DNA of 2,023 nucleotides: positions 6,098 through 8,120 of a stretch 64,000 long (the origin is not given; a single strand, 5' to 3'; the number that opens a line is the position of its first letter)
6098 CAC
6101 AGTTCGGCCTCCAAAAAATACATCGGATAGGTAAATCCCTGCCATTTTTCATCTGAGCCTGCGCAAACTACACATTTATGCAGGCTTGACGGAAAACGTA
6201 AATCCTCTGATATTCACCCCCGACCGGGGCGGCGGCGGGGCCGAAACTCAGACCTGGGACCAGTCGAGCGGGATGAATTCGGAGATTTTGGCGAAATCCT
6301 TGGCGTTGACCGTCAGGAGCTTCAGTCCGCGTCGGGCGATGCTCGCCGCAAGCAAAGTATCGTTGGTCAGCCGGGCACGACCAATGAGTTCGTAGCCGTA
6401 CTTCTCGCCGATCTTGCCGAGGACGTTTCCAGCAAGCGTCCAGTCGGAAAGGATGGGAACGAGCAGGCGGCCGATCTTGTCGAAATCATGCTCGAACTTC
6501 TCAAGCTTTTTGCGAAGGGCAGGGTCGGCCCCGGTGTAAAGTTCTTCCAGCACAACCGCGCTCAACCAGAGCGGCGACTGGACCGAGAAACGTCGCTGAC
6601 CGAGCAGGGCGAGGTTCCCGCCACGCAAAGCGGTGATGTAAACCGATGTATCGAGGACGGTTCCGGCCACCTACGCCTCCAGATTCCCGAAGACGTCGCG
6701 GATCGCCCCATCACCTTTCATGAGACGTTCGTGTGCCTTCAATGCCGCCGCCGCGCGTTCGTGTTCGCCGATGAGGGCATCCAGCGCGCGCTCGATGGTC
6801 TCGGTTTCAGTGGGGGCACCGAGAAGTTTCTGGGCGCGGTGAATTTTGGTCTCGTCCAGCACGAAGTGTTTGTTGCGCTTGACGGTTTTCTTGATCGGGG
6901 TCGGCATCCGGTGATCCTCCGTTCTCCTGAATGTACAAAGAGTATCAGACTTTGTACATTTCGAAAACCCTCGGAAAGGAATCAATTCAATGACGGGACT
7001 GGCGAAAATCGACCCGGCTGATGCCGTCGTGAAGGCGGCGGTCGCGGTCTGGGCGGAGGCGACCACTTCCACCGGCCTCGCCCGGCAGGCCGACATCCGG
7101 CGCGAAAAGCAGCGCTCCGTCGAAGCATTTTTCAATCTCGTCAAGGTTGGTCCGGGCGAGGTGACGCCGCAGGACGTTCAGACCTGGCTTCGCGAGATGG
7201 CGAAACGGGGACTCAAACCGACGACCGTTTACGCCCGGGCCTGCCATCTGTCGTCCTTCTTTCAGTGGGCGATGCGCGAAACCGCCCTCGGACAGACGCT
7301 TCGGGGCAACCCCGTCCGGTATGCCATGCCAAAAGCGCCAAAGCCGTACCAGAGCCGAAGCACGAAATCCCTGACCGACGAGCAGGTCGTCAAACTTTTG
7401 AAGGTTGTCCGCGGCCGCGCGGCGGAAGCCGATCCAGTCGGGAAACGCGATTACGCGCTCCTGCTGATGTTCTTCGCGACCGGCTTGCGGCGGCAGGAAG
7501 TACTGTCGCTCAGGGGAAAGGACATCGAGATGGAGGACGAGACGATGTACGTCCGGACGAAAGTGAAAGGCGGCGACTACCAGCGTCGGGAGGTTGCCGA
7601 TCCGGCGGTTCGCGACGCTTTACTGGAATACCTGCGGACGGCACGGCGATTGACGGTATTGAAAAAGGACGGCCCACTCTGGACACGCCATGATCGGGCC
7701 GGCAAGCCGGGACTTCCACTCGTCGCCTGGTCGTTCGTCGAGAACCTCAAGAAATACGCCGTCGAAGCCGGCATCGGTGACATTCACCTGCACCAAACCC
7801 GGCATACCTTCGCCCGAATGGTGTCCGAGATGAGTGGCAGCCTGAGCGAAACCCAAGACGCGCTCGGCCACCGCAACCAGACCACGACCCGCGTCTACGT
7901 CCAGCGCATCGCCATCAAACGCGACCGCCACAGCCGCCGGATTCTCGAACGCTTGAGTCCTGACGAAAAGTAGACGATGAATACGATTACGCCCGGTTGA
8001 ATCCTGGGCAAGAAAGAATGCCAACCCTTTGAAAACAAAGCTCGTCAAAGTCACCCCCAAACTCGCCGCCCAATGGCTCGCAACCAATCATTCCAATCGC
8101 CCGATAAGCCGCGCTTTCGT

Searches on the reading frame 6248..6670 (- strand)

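Call 13: search_protein_families(library=pfam, proteins=[window:6248-6670:-], max_evalue=0.01)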
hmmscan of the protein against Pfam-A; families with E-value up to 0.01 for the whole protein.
window:6248-6670:- (140 aa): 1 family
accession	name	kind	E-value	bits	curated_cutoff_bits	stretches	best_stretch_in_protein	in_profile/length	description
PF01850.27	PIN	-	2e-08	35.3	23.6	1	5-130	2-118/120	PIN domain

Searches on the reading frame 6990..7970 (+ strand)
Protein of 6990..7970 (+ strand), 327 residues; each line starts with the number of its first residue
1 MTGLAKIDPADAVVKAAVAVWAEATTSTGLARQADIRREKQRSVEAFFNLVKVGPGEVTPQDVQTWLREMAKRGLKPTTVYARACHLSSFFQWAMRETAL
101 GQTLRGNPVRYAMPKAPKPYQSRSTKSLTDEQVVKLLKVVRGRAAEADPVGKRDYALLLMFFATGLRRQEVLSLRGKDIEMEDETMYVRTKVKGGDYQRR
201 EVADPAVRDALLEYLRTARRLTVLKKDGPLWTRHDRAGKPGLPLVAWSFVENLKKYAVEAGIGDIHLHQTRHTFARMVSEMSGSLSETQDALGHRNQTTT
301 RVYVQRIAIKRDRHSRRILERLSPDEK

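Call 13: search_protein_families(library=pfam, proteins=[window:6990-7970:+], max_evalue=0.01)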
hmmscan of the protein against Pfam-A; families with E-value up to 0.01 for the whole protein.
window:6990-7970:+ (327 aa): 3 families
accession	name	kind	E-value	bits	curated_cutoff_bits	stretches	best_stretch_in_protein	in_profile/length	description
PF00589.27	Phage_integrase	-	1.3e-22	80.9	27.1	1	127-305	2-167/172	Phage integrase family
PF02899.23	Phage_int_SAM_1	-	1.1e-05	26.1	22.3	1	44-97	26-82/83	Phage integrase, N-terminal SAM-like domain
PF13495.12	Phage_int_SAM_4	-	0.00099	19.9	27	1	44-96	26-80/85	Phage integrase, N-terminal SAM-like domain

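Call 51: search_protein_families(library=ncbifam, proteins=[window:6990-7970:+], max_evalue=0.001)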
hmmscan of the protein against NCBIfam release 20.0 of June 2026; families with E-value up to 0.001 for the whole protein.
window:6990-7970:+ (327 aa): 11 families
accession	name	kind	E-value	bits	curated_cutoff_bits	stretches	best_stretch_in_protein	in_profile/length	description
NF040815.2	recomb_XerA_Arch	equivalog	1.5e-32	113.2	220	1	42-305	22-253/263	site-specific tyrosine recombinase/integron integrase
TIGR02225.1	recomb_XerD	equivalog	5.3e-29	101.5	329.6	1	46-304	27-272/290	site-specific tyrosine recombinase XerD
TIGR02224.1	recomb_XerC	equivalog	1.8e-27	96.5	335.15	1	53-305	39-276/295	tyrosine recombinase XerC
NF001399.0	PRK00283.1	subfamily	1.1e-25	90.5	279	1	46-304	39-281/300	tyrosine recombinase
NF003462.0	PRK05084.1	equivalog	2.5e-17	62.6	267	1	152-306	195-344/360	tyrosine recombinase XerS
NF002331.0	PRK01287.1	subfamily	8.4e-12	44.7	371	1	84-311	104-316/365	site-specific tyrosine recombinase XerC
NF007370.0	PRK09870.1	subfamily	8.6e-10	38.6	221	1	128-304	13-177/200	tyrosine-type DNA invertase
TIGR02249.1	integrase_gron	subfamily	1e-08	34.9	265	0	128-220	102-182/315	integron integrase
NF007371.0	PRK09871.1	subfamily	9.9e-08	31.7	222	1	143-191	17-65/198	tyrosine-type DNA invertase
NF011946.0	PRK15417.1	equivalog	1.2e-06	28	435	0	123-219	112-196/337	integron integrase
NF053730.1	TransRegRv1152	equivalog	0.00083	19.3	170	0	3-37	79-113/120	Rv1152 family transcriptional regulator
